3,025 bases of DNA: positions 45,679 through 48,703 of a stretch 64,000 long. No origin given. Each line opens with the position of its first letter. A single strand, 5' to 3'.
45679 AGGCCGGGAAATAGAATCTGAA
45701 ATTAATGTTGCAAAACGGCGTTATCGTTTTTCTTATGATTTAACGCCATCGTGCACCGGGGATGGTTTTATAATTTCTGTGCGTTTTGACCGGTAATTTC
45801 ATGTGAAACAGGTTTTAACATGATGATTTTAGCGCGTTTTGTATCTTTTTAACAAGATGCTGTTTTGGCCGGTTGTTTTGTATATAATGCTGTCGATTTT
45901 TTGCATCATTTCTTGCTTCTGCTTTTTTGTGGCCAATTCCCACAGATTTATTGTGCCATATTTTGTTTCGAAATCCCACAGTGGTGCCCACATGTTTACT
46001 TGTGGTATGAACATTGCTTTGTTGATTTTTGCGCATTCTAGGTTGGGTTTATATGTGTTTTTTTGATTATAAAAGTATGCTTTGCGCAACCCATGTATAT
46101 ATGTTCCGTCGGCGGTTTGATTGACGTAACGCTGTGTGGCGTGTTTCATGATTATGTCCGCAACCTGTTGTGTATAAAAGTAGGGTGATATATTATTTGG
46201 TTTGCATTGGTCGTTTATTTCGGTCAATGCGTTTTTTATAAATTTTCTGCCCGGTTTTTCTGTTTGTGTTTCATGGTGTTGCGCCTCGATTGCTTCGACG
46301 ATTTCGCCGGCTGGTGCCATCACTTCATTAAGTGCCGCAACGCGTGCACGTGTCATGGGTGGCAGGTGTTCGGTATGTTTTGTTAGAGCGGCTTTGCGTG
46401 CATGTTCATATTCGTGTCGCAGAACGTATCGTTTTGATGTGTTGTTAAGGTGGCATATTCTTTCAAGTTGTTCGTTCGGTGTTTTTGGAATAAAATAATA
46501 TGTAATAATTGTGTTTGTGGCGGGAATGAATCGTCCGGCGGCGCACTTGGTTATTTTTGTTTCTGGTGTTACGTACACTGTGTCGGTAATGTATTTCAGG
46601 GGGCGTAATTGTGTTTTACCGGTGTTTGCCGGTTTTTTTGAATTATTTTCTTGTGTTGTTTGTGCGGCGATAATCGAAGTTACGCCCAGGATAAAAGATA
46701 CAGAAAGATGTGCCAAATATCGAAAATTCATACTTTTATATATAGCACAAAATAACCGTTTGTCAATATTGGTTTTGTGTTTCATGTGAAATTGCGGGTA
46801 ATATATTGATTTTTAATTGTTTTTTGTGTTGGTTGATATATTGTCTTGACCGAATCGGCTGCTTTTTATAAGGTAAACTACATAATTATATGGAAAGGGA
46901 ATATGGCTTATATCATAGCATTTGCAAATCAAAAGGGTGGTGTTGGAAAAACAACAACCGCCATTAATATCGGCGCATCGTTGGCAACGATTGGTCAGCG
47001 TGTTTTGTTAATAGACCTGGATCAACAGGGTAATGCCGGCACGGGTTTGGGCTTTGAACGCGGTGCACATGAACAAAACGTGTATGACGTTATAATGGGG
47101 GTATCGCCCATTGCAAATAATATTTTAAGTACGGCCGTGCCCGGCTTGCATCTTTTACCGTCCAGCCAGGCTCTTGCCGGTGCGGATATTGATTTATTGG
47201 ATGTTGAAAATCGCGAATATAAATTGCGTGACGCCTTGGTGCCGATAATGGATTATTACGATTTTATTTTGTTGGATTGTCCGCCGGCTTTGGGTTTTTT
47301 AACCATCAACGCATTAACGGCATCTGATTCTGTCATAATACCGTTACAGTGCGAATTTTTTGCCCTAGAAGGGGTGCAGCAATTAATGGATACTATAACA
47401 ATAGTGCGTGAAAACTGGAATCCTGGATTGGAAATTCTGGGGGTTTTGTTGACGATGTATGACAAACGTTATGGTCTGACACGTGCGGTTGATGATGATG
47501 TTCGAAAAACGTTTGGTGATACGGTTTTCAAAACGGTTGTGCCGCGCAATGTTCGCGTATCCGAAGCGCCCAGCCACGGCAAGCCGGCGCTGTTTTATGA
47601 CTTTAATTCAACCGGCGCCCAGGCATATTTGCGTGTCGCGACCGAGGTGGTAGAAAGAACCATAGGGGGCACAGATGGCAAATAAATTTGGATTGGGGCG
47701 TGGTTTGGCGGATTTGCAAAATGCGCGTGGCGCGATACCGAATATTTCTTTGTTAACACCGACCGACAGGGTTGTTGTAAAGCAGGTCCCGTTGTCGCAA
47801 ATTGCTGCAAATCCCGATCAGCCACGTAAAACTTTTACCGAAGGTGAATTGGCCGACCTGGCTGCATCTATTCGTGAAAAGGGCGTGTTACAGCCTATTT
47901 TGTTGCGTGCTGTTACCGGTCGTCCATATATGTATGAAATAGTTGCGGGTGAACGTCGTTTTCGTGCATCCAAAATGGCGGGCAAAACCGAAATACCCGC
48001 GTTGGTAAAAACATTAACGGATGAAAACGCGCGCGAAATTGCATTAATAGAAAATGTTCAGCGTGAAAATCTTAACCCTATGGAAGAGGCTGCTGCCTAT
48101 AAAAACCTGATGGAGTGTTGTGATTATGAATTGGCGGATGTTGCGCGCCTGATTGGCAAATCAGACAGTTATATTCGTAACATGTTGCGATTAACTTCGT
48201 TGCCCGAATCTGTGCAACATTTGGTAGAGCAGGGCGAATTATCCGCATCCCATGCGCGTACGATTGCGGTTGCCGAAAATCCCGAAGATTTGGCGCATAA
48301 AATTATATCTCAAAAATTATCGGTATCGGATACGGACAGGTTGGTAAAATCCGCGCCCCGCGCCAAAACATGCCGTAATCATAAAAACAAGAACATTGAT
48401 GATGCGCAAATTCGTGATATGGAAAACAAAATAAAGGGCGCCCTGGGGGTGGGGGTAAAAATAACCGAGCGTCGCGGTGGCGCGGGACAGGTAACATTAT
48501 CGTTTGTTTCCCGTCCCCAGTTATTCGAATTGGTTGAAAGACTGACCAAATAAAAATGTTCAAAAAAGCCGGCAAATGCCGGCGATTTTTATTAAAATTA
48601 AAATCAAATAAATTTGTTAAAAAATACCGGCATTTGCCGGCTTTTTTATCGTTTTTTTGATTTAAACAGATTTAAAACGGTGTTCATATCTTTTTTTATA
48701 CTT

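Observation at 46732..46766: Near-identical promoter box shared by two unrelated hypothetical genes, placed for leaderless mRNAs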

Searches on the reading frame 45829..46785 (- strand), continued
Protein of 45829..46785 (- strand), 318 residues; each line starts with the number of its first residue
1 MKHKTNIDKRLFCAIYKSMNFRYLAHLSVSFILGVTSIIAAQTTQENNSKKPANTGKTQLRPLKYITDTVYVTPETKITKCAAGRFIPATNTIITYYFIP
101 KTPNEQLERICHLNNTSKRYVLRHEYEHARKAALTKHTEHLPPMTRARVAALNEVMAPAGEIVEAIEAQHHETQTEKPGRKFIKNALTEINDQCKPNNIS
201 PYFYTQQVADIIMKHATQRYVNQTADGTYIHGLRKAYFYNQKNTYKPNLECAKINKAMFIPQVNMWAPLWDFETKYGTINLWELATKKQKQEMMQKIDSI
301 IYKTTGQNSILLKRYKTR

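Call 82: fold_search(model_id=the predicted structure, library=viral)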
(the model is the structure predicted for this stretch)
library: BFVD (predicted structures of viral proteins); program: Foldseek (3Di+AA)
matches with E <= 10: 217; with E <= 0.001: 0
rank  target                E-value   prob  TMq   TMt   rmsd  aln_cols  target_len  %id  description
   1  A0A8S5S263            1.9e-02  0.90  0.29  0.35  15.3       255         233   14  Lethal factor [Siphoviridae sp. ctCIv11]
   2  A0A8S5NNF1            8.9e-02  0.28  0.19  0.23  22.8       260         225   13  NTP-PPase-like protein [Siphoviridae sp. ctGMq5]
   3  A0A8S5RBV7            1.3e-01  0.38  0.26  0.30  15.9       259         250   14  Peptidase [virus sp. ctmTa7]
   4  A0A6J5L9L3            2.1e-01  0.35  0.20  0.31  19.0       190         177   14  IrrE N-terminal-like domain-containing protein [uncultured Caudovirales phage]
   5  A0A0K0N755            2.4e-01  0.28  0.26  0.13  15.3       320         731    9  Uncharacterized protein [Gordonia phage GMA2]
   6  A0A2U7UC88            2.4e-01  0.16  0.17  0.17  24.2       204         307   12  Uncharacterized protein [Pandoravirus neocaledonia]
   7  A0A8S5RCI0            3.6e-01  0.16  0.21  0.25  18.0       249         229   10  Uncharacterized protein [virus sp. ctmTa7]
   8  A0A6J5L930            3.6e-01  0.10  0.18  0.16  15.0       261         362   14  Uncharacterized protein [uncultured Caudovirales phage]
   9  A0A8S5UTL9            3.6e-01  0.06  0.14  0.07  41.3       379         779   11  Uncharacterized protein [Myoviridae sp. ctYA416]
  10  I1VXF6                3.8e-01  0.09  0.16  0.16  18.4       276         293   12  (no name in the UniProt tables at hand)
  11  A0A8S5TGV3            4.2e-01  0.05  0.13  0.06  42.4       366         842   10  Uncharacterized protein [Myoviridae sp. ctIty1]
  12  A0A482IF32            4.9e-01  0.15  0.14  0.20  13.8       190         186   11  (no name in the UniProt tables at hand)
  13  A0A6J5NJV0            5.1e-01  0.09  0.19  0.10  17.1       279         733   12  Cobalt chelatase, CobT subunit [uncultured Caudovirales phage]
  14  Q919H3                5.4e-01  0.04  0.11  0.07  21.0       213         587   13  CUN104 putative Ld130 envelope fusion protein, similar to AcMNPV ORF23 [Culex nigripalpus nucleopolyhedrovirus (isolate Florida/1997)]
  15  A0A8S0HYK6            6.0e-01  0.21  0.23  0.29  14.7       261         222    9  (no name in the UniProt tables at hand)
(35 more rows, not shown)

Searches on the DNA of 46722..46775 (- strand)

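Call 34: search_dna_similar(query=window:46722-46775:-, collection=phages, mode=distant, max_evalue=10, max_rows=15)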
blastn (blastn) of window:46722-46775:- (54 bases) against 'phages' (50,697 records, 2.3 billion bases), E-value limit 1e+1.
Records with a match: 14; places in all: 14; records where one place covers at least 80% of the query: 0.
Best place of each record, by identity: >=99% 2; 95-99% 8; 90-95% 2; 80-90% 2.
By first word of the organism name: Phage 6; Prochlorococcus 4; uncultured 3; Proteus 1.
By host as written in the record: Homo sapiens 6; - 3; Prochlorococcus MED4 2; Prochlorococcus sp. MED4 2; Proteus mirabilis 3b10_21 1.
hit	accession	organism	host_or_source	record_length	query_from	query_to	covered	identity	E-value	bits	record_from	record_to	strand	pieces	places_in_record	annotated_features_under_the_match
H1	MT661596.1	Proteus phage 10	Proteus mirabilis 3b10_21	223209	20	50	57%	90.3%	1e+0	37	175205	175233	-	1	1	hypothetical protein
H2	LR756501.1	uncultured phage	metagenomic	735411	24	53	56%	86.7%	4e+0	34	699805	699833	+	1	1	record has no annotation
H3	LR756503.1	uncultured phage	metagenomic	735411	24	53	56%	86.7%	4e+0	34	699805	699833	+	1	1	record has no annotation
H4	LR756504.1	uncultured phage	metagenomic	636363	32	54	43%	91.3%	4e+0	34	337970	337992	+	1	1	record has no annotation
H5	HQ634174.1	Prochlorococcus phage MED4-213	Prochlorococcus MED4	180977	1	21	39%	95.2%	4e+0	35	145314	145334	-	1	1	hypothetical protein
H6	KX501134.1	Phage DP-2017a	Homo sapiens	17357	21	41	39%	95.2%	4e+0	35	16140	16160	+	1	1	exonuclease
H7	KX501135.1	Phage DP-2017a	Homo sapiens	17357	21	41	39%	95.2%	4e+0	35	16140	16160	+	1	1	exonuclease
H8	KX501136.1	Phage DP-2017a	Homo sapiens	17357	21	41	39%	95.2%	4e+0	35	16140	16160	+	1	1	exonuclease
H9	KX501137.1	Phage DP-2017a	Homo sapiens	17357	21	41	39%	95.2%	4e+0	35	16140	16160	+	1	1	exonuclease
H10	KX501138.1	Phage DP-2017a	Homo sapiens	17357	21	41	39%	95.2%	4e+0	35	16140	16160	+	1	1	exonuclease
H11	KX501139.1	Phage DP-2017a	Homo sapiens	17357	21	41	39%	95.2%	4e+0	35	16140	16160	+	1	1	exonuclease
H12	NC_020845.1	Prochlorococcus phage MED4-213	Prochlorococcus MED4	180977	1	21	39%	95.2%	4e+0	35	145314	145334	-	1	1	hypothetical protein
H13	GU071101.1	Prochlorococcus phage P-HM1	Prochlorococcus sp. MED4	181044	1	19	35%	100.0%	1e+0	36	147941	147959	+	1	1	hypothetical protein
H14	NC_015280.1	Prochlorococcus phage P-HM1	Prochlorococcus sp. MED4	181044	1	19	35%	100.0%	1e+0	36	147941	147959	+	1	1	hypothetical protein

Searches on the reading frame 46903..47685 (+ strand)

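Call 9: search_protein_families(library=pfam, proteins=[window:46903-47685:+])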
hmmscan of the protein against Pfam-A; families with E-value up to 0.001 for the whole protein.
window:46903-47685:+ (260 aa): 8 families
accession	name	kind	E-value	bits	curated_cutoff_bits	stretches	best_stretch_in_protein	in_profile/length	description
PF13614.12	AAA_31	-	4.9e-63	212.7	27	1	4-178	3-177/177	AAA domain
PF01656.29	CbiA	-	2.9e-25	89.1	25.4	1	5-228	1-124/125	CobQ/CobB/MinD/ParA nucleotide binding domain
PF09140.17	MipZ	-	2.7e-13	50.3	20.7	1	3-42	1-40/262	ATPase MipZ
PF06564.18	CBP_BcsQ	-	2e-10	41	21.3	1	5-145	4-142/234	Cellulose biosynthesis protein BcsQ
PF10609.15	ParA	-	4.3e-09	36.6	27.1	1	3-46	4-47/246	NUBPL iron-transfer P-loop NTPase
PF00142.24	Fer4_NifH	-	2.2e-06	27.8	25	1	10-43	7-40/271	4Fe-4S iron sulfur cluster binding proteins, NifH/frxC family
PF02374.21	ArsA_ATPase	-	6.4e-05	22.7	24.3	1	7-40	5-38/305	Anion-transporting ATPase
PF07015.17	VirC1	-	0.00032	20.5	24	0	4-41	3-40/231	VirC1 protein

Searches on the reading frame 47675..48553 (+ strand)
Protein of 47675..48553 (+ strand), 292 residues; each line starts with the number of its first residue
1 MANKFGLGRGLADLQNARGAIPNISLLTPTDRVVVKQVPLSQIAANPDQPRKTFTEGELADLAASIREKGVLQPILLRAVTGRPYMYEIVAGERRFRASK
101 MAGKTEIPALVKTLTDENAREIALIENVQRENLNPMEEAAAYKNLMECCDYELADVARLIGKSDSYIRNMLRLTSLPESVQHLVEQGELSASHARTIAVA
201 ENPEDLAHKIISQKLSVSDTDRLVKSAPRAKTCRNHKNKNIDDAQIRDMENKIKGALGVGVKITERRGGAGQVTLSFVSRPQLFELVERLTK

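Call 9: search_protein_families(library=pfam, proteins=[window:47675-48553:+])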
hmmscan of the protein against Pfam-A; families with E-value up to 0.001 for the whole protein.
window:47675-48553:+ (292 aa): 4 families
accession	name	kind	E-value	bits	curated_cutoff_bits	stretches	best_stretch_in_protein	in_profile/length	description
PF02195.25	ParB_N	-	2.8e-32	111.1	26.3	1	35-129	3-95/95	ParB N-terminal domain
PF17762.8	HTH_ParB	-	2.6e-27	95.4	22.6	1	131-227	1-100/102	ParB HTH domain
PF23552.2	ParB_C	-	5.2e-06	26.2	23.8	1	243-290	2-49/50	ParB dimerisation domain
PF23433.1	DUF7119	-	0.00016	22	30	1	133-224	29-123/141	Family of unknown function (DUF7119)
